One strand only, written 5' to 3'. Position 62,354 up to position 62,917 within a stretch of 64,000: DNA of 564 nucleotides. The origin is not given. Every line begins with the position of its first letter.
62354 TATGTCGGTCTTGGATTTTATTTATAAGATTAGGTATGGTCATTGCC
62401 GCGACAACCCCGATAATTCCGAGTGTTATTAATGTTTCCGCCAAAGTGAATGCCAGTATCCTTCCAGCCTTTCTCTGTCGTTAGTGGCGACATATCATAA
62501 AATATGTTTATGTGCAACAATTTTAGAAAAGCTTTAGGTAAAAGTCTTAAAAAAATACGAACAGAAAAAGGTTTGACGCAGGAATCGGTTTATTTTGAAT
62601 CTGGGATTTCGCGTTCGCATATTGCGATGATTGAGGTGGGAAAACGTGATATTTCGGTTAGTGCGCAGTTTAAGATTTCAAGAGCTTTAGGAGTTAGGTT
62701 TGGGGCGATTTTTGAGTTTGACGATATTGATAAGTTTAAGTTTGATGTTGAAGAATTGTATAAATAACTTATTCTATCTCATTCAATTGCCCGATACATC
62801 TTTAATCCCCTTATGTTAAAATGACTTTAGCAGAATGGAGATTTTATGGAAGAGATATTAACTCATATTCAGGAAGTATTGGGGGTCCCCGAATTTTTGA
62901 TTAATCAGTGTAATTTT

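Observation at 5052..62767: Ten prepilin-like loci in 64 kb, eight of them built as divergent 'small HTH regulator <-> pilin' two-gene modules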

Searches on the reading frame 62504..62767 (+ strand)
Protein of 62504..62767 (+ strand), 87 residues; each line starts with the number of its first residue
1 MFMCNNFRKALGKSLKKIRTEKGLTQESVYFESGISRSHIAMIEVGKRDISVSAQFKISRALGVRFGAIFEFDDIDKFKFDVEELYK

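Call 5: search_protein_families(library=pfam, proteins=[window:62504-62767:+], max_evalue=1)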
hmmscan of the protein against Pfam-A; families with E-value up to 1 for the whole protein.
window:62504-62767:+ (87 aa): 5 families
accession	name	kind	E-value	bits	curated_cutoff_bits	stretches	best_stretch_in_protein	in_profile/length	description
PF01381.28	HTH_3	-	3.8e-13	49.7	23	1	15-66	1-52/55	Helix-turn-helix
PF12844.13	HTH_19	-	3.3e-06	27.3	30.2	1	12-63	1-52/64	Helix-turn-helix domain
PF13560.12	HTH_31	-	0.00018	22.2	27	1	10-64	1-56/64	Helix-turn-helix domain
PF13443.12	HTH_26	-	0.0058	17.3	22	1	15-73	2-61/63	Cro/C1-type HTH DNA-binding domain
PF13413.12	HTH_25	-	0.044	14.1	24.6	1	15-46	2-33/62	Helix-turn-helix domain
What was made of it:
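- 62504..62767 (+): HTH regulator (87 aa, HTH_3), intact beside a dead pilin. HTH_3 E=4e-13 (call 5).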

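Call 13: find_encoding_contigs(protein=window:62504-62767:+, flank=2000, max_places=10)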
Protein window:62504-62767:+ (87 aa): 24 contigs read that carry it; 10 places shown.
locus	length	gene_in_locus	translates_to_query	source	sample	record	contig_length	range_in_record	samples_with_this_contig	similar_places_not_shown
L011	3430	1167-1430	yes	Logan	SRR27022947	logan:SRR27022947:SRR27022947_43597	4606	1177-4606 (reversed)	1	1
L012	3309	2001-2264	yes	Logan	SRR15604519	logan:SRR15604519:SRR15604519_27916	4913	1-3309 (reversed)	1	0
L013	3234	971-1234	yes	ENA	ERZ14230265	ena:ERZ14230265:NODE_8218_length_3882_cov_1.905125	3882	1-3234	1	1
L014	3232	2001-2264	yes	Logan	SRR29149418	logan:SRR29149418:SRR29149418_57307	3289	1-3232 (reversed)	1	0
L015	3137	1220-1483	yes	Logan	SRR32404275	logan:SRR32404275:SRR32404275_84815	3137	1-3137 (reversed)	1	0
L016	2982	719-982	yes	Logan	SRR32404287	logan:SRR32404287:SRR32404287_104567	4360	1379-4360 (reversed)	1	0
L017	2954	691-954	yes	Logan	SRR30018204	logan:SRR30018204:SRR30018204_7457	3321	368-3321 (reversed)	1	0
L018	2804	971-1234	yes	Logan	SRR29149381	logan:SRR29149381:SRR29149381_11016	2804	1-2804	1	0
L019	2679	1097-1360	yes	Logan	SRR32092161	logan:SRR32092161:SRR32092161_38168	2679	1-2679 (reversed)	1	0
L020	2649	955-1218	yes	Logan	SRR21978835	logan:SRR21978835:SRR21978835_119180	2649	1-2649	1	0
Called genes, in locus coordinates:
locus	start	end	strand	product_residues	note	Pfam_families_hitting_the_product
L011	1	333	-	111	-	?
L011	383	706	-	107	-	-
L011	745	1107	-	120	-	-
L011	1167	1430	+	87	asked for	PF12844:HTH_19 (weak), PF01381:HTH_3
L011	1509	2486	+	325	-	PF11449:ArsP_2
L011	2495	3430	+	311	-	PF11449:ArsP_2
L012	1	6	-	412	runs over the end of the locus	PF00890:FAD_binding_2 (faint), PF01134:GIDA (faint), PF01266:DAO (faint), PF07992:Pyr_redox_2, PF12831:FAD_oxidored (weak), PF13450:NAD_binding_8 (weak), PF00070:Pyr_redox, PF02852:Pyr_redox_dim, +4 more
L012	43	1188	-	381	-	PF01168:Ala_racemase_N, PF00842:Ala_racemase_C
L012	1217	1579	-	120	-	-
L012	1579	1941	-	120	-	-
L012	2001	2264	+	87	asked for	PF12844:HTH_19 (weak), PF01381:HTH_3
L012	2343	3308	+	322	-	?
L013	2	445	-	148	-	?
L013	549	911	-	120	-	-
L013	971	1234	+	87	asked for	PF12844:HTH_19 (weak), PF01381:HTH_3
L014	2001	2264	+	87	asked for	PF12844:HTH_19 (weak), PF01381:HTH_3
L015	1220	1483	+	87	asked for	PF12844:HTH_19 (weak), PF01381:HTH_3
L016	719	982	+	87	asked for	PF12844:HTH_19 (weak), PF01381:HTH_3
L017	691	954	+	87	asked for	PF12844:HTH_19 (weak), PF01381:HTH_3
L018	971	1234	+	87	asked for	PF12844:HTH_19 (weak), PF01381:HTH_3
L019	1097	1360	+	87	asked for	PF12844:HTH_19 (weak), PF01381:HTH_3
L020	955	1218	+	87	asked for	PF12844:HTH_19 (weak), PF01381:HTH_3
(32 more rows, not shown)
